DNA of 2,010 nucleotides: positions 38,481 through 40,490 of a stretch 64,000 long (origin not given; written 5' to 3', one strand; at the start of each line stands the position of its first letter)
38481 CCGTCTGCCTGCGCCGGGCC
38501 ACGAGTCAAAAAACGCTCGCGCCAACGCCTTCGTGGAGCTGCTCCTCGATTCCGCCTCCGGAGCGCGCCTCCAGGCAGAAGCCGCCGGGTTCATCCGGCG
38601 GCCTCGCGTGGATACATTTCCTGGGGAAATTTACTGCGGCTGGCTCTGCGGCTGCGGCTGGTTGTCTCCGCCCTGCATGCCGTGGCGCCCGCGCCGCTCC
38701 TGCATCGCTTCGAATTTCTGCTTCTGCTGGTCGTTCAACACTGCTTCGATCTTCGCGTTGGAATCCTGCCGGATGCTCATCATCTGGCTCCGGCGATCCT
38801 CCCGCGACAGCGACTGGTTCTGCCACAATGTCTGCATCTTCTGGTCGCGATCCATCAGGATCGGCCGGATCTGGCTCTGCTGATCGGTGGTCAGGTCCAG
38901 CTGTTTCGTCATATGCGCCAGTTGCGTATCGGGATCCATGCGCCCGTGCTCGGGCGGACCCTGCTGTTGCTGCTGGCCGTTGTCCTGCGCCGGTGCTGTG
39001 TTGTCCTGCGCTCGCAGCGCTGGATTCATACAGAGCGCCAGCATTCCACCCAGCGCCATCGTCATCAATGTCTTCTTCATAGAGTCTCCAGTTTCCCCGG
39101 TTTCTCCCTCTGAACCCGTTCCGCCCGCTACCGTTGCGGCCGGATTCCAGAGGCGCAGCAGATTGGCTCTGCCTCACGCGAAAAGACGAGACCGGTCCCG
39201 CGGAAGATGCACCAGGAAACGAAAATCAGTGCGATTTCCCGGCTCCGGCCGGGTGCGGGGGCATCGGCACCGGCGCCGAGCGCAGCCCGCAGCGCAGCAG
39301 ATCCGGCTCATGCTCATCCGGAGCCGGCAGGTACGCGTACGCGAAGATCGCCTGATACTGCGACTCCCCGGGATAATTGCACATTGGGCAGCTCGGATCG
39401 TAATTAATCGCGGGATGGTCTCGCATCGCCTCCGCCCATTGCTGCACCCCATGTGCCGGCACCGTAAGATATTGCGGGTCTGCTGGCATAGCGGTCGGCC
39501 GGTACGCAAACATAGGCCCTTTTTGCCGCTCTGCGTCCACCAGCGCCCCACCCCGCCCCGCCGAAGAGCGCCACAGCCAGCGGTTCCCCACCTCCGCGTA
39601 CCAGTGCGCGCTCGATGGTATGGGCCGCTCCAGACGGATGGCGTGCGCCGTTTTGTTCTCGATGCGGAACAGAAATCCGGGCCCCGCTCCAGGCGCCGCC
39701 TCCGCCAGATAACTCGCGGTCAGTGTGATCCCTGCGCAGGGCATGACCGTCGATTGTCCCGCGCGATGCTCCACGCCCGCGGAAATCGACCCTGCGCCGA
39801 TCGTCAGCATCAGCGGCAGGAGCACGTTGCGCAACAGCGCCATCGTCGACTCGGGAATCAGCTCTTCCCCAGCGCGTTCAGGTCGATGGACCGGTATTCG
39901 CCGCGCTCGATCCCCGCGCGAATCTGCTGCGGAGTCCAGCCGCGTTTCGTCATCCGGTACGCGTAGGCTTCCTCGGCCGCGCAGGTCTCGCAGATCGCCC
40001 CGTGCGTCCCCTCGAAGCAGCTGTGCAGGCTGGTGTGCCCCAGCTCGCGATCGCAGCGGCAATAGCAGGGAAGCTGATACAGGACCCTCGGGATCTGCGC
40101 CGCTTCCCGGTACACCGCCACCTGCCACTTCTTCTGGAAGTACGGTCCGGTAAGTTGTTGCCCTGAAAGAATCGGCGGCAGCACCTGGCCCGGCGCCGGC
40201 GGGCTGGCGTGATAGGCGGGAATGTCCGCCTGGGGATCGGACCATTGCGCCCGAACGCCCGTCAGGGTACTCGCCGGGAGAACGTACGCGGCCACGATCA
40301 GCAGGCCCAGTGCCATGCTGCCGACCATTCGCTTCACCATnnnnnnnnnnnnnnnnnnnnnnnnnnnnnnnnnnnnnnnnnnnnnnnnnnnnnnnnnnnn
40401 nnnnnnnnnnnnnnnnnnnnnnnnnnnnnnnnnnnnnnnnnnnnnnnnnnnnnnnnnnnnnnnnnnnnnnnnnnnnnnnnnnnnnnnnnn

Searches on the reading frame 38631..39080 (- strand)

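Call 10: search_protein_families(library=pfam, proteins=[window:38631-39080:-], max_evalue=0.01)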
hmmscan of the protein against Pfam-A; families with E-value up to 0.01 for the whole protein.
window:38631-39080:- (149 aa): 0 families

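Call 40: search_protein_families(library=ncbifam, proteins=[window:38631-39080:-], max_evalue=0.01)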
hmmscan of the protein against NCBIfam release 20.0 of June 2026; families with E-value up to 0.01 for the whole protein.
window:38631-39080:- (149 aa): 1 family
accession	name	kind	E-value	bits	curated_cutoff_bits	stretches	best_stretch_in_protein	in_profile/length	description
NF007769.1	PRK10455.1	equivalog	3.7e-08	33.8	174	1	3-84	3-80/160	ATP-independent periplasmic protein-refolding chaperone Spy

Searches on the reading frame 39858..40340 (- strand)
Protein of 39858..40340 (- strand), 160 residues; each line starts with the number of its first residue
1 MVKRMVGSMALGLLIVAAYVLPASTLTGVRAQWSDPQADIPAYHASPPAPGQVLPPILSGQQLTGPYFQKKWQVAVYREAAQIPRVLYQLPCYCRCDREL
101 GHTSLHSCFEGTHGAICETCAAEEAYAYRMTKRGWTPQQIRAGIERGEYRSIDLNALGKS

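Call 10: search_protein_families(library=pfam, proteins=[window:39858-40340:-], max_evalue=0.01)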
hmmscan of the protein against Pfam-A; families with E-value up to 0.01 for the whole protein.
window:39858-40340:- (160 aa): 2 families
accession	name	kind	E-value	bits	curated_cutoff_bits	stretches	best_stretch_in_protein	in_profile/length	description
PF13798.11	PCYCGC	-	1.9e-07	31.5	25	1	74-145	55-137/153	Protein of unknown function with PCYCGC motif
PF22448.1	RepB_primase_C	-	0.0095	16.2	26.1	0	126-146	10-30/54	RepB DNA-primase C-terminal helical domain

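Call 11: find_related_loci(query=window:39858-40340:-, collection=genome_contigs, flank=4000)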
Query window:39858-40340:- (160 aa) in genome_contigs; peptide patterns used: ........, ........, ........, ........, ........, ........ (x = any residue, [..] = any of these).
138 stretches matched a pattern; 80 encode a relative of the query (tblastn E <= 1e-3); 80 distinct loci.
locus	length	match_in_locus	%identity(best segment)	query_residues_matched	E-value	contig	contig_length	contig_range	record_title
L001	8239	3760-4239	87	1-160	1e-95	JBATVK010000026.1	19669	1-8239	MAG: Acidobacteriaceae bacterium isolate MFD09535_ilm_asm_bin16 k127_122166, whole genome shotgun sequence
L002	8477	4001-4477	87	1-159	7e-95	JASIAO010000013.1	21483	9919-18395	MAG: Acidobacteriaceae bacterium isolate JOPF337 JOPF_N141_contig_3706, whole genome shotgun sequence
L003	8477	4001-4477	77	1-160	4e-83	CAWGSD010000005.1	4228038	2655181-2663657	MAG: uncultured Acidobacteriota bacterium isolate MFD06092.bin.1.220 genome assembly, contig: contig_7138, whole genome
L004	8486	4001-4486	73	1-160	4e-79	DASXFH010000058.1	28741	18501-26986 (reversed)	MAG TPA_asm: Acidobacteriaceae bacterium isolate SMAG_U5133 k141_1917604, whole genome shotgun sequence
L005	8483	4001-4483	72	2-160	3e-75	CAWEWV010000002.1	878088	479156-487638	MAG: uncultured Acidobacteriaceae bacterium isolate MFD05512.bin.2.7 genome assembly, contig: contig_13164, whole genome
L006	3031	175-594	76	18-160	9e-73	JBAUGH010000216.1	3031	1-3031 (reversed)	MAG: Acidobacteriaceae bacterium isolate MFD10855_ilm_asm_bin16 k127_20466, whole genome shotgun sequence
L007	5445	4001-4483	75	2-160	3e-71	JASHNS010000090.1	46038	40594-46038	MAG: Acidobacteriaceae bacterium isolate JOPF003 JOPF_NEAR_contig_1120752, whole genome shotgun sequence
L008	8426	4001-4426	59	2-156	1e-57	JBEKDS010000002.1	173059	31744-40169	MAG: Acidobacteriaceae bacterium isolate SPRUCE 189 SPRUCE_189_2, whole genome shotgun sequence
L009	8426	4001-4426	58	2-156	2e-57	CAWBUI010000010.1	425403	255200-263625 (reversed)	MAG: uncultured Acidobacteriaceae bacterium isolate MFD04580.bin.2.23 genome assembly, contig: contig_57347, whole genom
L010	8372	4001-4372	66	31-154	2e-57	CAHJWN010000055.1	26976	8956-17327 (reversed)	Acidobacteriaceae bacterium isolate Lichen_MAGs_cladonia7 genome assembly, contig: NODE_422_length_26976_cov_7.077698, w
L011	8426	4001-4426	57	1-155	3e-57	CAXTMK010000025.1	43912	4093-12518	MAG TPA_asm: uncultured Acidobacteriaceae bacterium isolate public_SRR14722150_metawrap_bin.1 genome assembly, contig: p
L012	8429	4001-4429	58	1-156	1e-56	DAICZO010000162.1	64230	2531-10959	MAG TPA_asm: Acidobacteriaceae bacterium isolate clean1821 k141_33702, whole genome shotgun sequence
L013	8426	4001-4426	55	1-155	8e-56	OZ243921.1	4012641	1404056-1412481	MAG: uncultured Granulicella sp. isolate 3aa44edd-b56f-4540-8c9f-3bae12d18822 genome assembly, chromosome: 1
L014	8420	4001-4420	56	2-154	1e-55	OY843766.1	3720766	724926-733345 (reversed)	MAG: uncultured Granulicella sp. isolate e6d70442-04f8-4699-a368-e2225de37168 genome assembly, chromosome: 1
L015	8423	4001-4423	56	1-154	6e-55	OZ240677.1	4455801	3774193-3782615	MAG: uncultured Granulicella sp. isolate 04a046c2-0091-44a4-9239-faa78f8837a7 genome assembly, chromosome: 1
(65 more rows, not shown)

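Call 40: search_protein_families(library=ncbifam, proteins=[window:39858-40340:-], max_evalue=0.01)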
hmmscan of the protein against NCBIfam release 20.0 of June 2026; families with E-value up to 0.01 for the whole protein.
window:39858-40340:- (160 aa): 1 family
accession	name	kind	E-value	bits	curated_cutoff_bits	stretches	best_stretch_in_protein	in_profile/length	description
NF041379.1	OS_HP4_CYCXC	equivalog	2.3e-29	101.3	90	1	66-147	8-88/90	CYCXC family (seleno)protein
